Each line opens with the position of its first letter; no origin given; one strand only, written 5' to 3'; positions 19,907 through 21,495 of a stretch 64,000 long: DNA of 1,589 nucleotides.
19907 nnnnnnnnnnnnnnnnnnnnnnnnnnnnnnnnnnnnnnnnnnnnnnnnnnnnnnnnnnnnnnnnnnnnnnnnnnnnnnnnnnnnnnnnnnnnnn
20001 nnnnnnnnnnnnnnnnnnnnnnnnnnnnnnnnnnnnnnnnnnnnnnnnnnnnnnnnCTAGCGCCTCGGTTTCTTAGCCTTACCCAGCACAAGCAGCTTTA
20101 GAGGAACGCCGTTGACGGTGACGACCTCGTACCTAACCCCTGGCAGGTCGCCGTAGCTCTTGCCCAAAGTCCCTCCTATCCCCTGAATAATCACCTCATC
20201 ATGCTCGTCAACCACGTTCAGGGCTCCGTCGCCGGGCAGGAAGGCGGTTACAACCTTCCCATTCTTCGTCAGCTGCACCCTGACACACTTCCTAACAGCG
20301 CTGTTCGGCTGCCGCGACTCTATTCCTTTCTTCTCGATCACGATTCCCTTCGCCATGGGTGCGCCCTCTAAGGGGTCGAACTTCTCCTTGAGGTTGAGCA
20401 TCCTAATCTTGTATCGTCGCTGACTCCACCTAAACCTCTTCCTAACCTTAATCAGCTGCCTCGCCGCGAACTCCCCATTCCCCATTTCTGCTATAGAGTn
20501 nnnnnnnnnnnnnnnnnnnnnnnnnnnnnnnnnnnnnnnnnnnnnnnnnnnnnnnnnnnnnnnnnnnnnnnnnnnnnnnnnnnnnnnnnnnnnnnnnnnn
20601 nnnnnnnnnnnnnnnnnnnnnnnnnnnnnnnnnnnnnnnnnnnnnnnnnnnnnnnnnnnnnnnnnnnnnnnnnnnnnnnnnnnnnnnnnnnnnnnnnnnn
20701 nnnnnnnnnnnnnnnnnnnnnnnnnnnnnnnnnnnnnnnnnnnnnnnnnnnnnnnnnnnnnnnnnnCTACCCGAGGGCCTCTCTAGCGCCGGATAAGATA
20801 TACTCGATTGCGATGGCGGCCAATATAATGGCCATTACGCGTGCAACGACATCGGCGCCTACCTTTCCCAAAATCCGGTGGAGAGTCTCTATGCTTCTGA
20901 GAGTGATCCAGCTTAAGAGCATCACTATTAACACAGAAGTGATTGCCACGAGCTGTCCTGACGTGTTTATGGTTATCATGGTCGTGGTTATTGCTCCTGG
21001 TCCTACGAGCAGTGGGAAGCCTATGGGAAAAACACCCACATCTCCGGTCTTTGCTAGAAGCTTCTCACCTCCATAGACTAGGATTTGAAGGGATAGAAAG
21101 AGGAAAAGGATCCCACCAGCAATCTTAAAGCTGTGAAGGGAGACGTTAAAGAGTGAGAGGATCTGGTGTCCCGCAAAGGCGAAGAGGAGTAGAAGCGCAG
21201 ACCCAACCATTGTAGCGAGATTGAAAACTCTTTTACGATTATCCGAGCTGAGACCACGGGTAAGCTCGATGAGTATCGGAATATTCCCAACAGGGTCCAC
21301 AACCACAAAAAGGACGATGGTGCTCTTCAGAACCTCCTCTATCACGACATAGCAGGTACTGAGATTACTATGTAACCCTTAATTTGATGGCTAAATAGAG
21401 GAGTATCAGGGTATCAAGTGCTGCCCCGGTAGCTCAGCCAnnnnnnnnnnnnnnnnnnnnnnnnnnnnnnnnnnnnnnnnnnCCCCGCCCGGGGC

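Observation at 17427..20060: Matrixin-type metzincin with five or more internal repeats and a C-terminal membrane anchor, directly downstream of the ribosomal L5 gene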

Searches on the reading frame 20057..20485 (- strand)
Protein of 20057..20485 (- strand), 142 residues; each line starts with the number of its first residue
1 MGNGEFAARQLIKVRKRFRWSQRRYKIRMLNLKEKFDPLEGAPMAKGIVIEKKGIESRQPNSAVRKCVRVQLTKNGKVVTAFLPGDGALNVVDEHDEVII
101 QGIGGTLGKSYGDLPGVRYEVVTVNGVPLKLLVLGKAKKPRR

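Call 67: search_protein_families(library=pfam, proteins=[window:20057-20485:-], max_evalue=0.00001)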
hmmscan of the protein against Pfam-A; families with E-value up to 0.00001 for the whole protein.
window:20057-20485:- (142 aa): 1 family
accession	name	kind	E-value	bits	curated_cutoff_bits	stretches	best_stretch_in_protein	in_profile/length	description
PF00164.32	Ribosom_S12_S23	-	3.5e-44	149.5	22.3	1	33-142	2-110/110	Ribosomal protein S12/S23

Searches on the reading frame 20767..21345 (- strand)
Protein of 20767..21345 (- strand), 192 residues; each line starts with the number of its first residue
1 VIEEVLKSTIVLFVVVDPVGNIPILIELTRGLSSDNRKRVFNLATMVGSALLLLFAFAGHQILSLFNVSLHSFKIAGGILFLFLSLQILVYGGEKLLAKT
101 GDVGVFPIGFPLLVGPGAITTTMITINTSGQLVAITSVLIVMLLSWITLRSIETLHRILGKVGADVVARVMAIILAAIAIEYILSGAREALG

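Call 67: search_protein_families(library=pfam, proteins=[window:20767-21345:-], max_evalue=0.00001)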
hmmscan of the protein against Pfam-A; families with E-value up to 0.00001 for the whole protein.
window:20767-21345:- (192 aa): 1 family
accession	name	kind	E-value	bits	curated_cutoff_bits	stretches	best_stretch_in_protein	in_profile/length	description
PF01914.23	MarC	-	4.1e-42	144.3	23.9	1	4-190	3-202/203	MarC family integral membrane protein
